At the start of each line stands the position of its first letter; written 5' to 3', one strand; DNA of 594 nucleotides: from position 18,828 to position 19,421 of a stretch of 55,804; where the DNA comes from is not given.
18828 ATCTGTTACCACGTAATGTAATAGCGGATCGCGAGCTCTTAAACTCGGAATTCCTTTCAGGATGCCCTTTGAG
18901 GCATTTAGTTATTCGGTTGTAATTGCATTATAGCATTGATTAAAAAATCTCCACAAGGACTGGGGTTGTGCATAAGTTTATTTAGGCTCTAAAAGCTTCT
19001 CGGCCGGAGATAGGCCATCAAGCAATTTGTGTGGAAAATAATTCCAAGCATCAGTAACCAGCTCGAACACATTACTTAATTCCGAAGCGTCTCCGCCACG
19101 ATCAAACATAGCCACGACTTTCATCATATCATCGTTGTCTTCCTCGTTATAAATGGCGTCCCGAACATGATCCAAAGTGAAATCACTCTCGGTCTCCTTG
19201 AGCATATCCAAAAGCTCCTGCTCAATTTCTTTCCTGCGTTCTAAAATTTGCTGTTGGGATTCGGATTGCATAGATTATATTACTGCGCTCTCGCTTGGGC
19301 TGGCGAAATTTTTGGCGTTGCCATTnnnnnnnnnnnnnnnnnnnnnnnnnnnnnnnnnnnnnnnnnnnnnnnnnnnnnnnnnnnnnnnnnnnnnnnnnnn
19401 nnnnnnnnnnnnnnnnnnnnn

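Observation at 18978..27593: Eight-gene co-directional island between mnmA and dus: an RM core coupled to a GHKL-HEPN ATPase and an acidic partner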

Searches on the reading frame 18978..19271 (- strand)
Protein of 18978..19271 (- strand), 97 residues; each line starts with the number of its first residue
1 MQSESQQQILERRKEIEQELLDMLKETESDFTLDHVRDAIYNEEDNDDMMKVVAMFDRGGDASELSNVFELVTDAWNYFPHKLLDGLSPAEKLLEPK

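Call 3: search_protein_families(library=pfam, proteins=[window:18978-19271:-], max_evalue=0.1)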
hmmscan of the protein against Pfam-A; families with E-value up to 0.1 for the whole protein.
window:18978-19271:- (97 aa): 1 family
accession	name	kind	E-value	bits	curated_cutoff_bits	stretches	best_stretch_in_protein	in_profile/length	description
PF08678.16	Rsbr_N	-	0.092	13.3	27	1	9-61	1-53/130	Rsbr N terminal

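Call 4: search_protein_families(library=padloc, proteins=[window:18978-19271:-], max_evalue=0.1)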
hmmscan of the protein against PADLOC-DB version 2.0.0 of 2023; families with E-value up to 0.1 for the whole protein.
window:18978-19271:- (97 aa): 0 families

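Call 5: search_protein_families(library=ncbifam, proteins=[window:18978-19271:-], max_evalue=0.1)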
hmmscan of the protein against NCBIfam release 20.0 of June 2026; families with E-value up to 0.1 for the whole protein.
window:18978-19271:- (97 aa): 1 family
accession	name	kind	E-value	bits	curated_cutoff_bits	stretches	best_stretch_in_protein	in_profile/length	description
NF047642.1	LB_289_fam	equivalog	0.053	14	80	1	3-57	16-70/106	LB_289 family protein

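Call 43: search_protein_representatives(protein=window:18978-19271:-)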
Query: 97 residues. Proteins with E-value up to 0.001 (for the whole library): 274; up to 1e-10: 129; up to 1e-30: 11. The best 150 are listed.
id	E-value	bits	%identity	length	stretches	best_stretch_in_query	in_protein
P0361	2.6e-40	152.7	79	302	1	4-95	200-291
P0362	3.1e-39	149.2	74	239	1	1-96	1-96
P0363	4.0e-38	145.7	73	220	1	1-92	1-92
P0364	4.0e-38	145.6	87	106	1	1-79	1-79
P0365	6.3e-38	145.0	74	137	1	1-91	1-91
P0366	1.4e-37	144.0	77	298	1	4-94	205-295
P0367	5.9e-35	135.5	64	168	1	1-96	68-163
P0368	6.0e-35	135.5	76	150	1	1-96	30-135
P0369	1.2e-31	125.0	77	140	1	1-78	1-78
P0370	1.4e-31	124.7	68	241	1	14-95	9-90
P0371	1.8e-31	124.4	67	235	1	4-95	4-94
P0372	1.8e-30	121.2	64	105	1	4-94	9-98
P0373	1.3e-29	118.4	61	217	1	8-95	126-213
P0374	5.6e-29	116.4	54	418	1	5-95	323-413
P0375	7.6e-29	116.0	51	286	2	5-91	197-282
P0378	1.0e-27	112.4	54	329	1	4-96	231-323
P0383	4.1e-27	110.5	56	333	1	7-96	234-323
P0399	3.7e-23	97.8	52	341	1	1-92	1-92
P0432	9.6e-18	80.5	44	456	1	7-92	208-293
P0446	8.1e-15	71.1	40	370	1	2-94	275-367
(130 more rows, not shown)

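Call 44: search_protein_families(library=pfam, proteins=[P0361, P0366, P0374, P0378, P0383, P0362, P0363, P0399, P0432, P0446], max_evalue=0.01)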
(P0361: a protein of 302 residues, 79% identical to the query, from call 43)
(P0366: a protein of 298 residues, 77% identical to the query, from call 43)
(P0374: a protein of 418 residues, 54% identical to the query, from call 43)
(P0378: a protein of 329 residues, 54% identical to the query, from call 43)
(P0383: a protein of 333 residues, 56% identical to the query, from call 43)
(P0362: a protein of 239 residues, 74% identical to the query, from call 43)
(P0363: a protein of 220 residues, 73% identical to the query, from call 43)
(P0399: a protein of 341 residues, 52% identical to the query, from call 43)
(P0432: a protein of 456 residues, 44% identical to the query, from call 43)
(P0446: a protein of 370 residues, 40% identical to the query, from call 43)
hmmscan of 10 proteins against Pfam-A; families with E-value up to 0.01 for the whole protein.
P0361 (302 aa): 0 families

P0366 (298 aa): 0 families

P0374 (418 aa): 1 family
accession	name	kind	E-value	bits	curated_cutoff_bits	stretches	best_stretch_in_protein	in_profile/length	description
PF03167.25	UDG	-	0.00046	20.7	24.3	1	76-202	6-102/141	Uracil DNA glycosylase superfamily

P0378 (329 aa): 7 families
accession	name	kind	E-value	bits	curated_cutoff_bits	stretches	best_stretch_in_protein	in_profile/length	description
PF07719.23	TPR_2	-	2e-08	34.2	27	0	106-136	4-34/34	Tetratricopeptide repeat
PF13428.12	TPR_14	-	2.7e-06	28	23.5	0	8-42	8-42/44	Tetratricopeptide repeat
PF14559.12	TPR_19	-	1.5e-05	25.7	25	0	11-47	1-37/68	Tetratricopeptide repeat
PF13371.12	TPR_9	-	1.7e-05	25.2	35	0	12-60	6-54/73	Tetratricopeptide repeat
PF13432.12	TPR_16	-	0.001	19.9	32.7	0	6-44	2-40/65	Tetratricopeptide repeat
PF23914.1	TPR_CcmH_CycH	-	0.0035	17.7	42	0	24-132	39-150/158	Cytochrome c-type biogenesis protein H TPR domain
PF13431.12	TPR_17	-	0.0091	16.6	24.4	0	25-44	3-22/34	Tetratricopeptide repeat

P0383 (333 aa): 10 families
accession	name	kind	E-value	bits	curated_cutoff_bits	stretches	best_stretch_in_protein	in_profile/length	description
PF07719.23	TPR_2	-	4.5e-10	39.3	27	0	36-68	2-34/34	Tetratricopeptide repeat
PF14559.12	TPR_19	-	1.1e-06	29.3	25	1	11-68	1-58/68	Tetratricopeptide repeat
PF13428.12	TPR_14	-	3.6e-06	27.6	23.5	0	105-141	3-39/44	Tetratricopeptide repeat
PF13371.12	TPR_9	-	8.2e-06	26.2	35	0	12-60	6-54/73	Tetratricopeptide repeat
PF13431.12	TPR_17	-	4.5e-05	23.8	24.4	0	26-54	4-32/34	Tetratricopeptide repeat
PF23914.1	TPR_CcmH_CycH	-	7.2e-05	23.1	42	1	25-133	40-151/158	Cytochrome c-type biogenesis protein H TPR domain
PF13432.12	TPR_16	-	0.00022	22.1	32.7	0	6-50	2-46/65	Tetratricopeptide repeat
PF13414.12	TPR_11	-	0.00026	21.1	26.8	0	31-47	24-40/42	TPR repeat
PF13181.12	TPR_8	-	0.0035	17.8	25.7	0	37-64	3-30/34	Tetratricopeptide repeat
PF23300.3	HEAT_Nup120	-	0.0089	16.3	29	0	10-68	5-60/170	Nucleoporin Nup120, HEAT repeats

P0362 (239 aa): 0 families

P0363 (220 aa): 0 families

P0399 (341 aa): 0 families

P0432 (456 aa): 0 families

P0446 (370 aa): 0 families

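Call 47: find_related_loci(query=A4, collection=genome_contigs, flank=6000)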
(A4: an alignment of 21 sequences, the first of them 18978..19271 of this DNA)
Query A4 (97 aa) in genome_contigs; peptide patterns used: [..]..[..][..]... (x = any residue, [..] = any of these).
600 stretches matched a pattern (row limit reached: there are more); 97 encode a relative of the query (tblastn E <= 1e-3); the best 80 are kept; 80 distinct loci.
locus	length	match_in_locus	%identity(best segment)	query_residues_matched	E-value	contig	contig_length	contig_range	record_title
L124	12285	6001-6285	88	1-95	3e-55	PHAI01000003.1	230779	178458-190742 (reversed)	MAG: Candidatus Falkowbacteria bacterium HGW-Falkowbacteria-1 08E140C01_scaffold_151, whole genome shotgun sequence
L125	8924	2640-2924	89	1-95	6e-55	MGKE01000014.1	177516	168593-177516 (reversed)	MAG: Candidatus Yanofskybacteria bacterium RIFCSPLOWO2_01_FULL_39_28 rifcsplowo2_01_scaffold_72, whole genome shotgun se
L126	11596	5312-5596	89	1-95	7e-55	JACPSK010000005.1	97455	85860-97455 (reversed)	MAG: Candidatus Magasanikbacteria bacterium isolate NC_groundwater_703_Ag_S-0.2um_44_17 S36_SO-2_scaffold_239499, whole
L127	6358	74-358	88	1-95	1e-54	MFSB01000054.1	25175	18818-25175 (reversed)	MAG: Candidatus Moranbacteria bacterium RIFCSPLOWO2_12_FULL_48_12 rifcsplowo2_12_scaffold_9731, whole genome shotgun seq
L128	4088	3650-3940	87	1-97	3e-54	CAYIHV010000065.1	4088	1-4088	MAG TPA_asm: uncultured Candidatus Saccharibacteria bacterium isolate ERP119705_co22_57 genome assembly, contig: NODE_16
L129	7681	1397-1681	88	1-95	5e-54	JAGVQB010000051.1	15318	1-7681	MAG: bacterium isolate DeMMO3_34 c_000000012551, whole genome shotgun sequence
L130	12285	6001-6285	88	1-95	4e-54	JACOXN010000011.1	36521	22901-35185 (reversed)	MAG: Candidatus Giovannonibacteria bacterium isolate NC_groundwater_154_Ag_S-0.1um_46_13 S4_GD2017_2_S1_scaffold_666, wh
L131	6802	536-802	93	7-95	2e-53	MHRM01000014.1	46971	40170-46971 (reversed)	MAG: Candidatus Taylorbacteria bacterium RIFCSPHIGHO2_02_FULL_44_12 rifcsphigho2_02_scaffold_5032, whole genome shotgun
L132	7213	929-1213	86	1-95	2e-53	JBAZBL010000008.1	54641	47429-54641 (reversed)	MAG: Candidatus Paceibacterota bacterium isolate SO_2017_GW1_111 NODE_3106_length_54641_cov_1.543512_OW334_2017, whole g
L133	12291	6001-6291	84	1-97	3e-53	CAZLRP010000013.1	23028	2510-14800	MAG TPA_asm: uncultured Candidatus Saccharibacteria bacterium isolate binchicken_co220_141 genome assembly, contig: NODE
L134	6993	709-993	86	1-95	8e-53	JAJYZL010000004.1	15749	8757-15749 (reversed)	MAG: bacterium isolate FK5.bin19 NODE_5224_length_15749_cov_0.928562, whole genome shotgun sequence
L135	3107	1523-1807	85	1-95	9e-53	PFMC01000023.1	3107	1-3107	MAG: Candidatus Komeilibacteria bacterium CG_4_10_14_0_8_um_filter_37_78 CG_4_10_14_0.8_um_filter_scaffold_26767_c, whol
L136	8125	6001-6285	85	1-95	9e-53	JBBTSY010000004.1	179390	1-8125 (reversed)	MAG: Patescibacteria group bacterium isolate H41-bin026_1 H41_bin026_1_000000000004, whole genome shotgun sequence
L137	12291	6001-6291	80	1-97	2e-52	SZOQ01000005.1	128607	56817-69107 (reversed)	Candidatus Uhrbacteria bacterium UHB ZYPT4scaffold_101, whole genome shotgun sequence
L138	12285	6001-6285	85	1-95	2e-52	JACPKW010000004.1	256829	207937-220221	MAG: Candidatus Giovannonibacteria bacterium isolate NC_groundwater_505_Ag_S-0.1um_43_101 S35_SO-1_scaffold_135751, whol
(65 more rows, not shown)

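Call 52: search_protein_families(library=pfam, alignment_id=A5, max_evalue=0.00001)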
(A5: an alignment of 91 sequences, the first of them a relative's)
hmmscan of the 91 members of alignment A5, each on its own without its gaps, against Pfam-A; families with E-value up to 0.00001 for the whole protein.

A. member 1, L124:4939-5994:+ (352 aa): 0 families

B. families by the number of members that match (of 91 scanned): 66 families (the first 25 are shown)
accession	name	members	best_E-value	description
PF12705.13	PDDEXK_1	6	6.9e-16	PD-(D/E)XK nuclease superfamily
PF02661.23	Fic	5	1.7e-19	Fic/DOC family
PF04851.21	ResIII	3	1.1e-39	Type III restriction enzyme, res subunit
PF18766.7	SWI2_SNF2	2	2.8e-61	SWI2/SNF2 ATPase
PF00145.23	DNA_methylase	2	2.2e-59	C-5 cytosine-specific DNA methylase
PF22679.2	T1R_D3-like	2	2.9e-58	Type I restriction enzyme subunit R domain 3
PF11074.14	DUF2779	2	8.9e-38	Domain of unknown function(DUF2779)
PF04313.20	HSDR_N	2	1.1e-37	Type I restriction enzyme R protein N terminus (HSDR_N)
PF01935.23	DUF87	2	3.5e-20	Helicase HerA, central domain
PF01420.25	Methylase_S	2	1.4e-18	Type I restriction modification DNA specificity domain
PF08843.17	AbiEii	2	7.8e-18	Nucleotidyl transferase AbiEii toxin, Type IV TA system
PF04085.20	MreC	2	1.9e-11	Rod shape-determining protein MreC, barrel core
PF08722.17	Tn7_TnsA-like_N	2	1.5e-06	TnsA-like endonuclease N terminal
PF06723.19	MreB_Mbl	1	3.7e-134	MreB/Mbl protein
PF09903.14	DUF2130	1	4.1e-86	Uncharacterized protein conserved in bacteria (DUF2130)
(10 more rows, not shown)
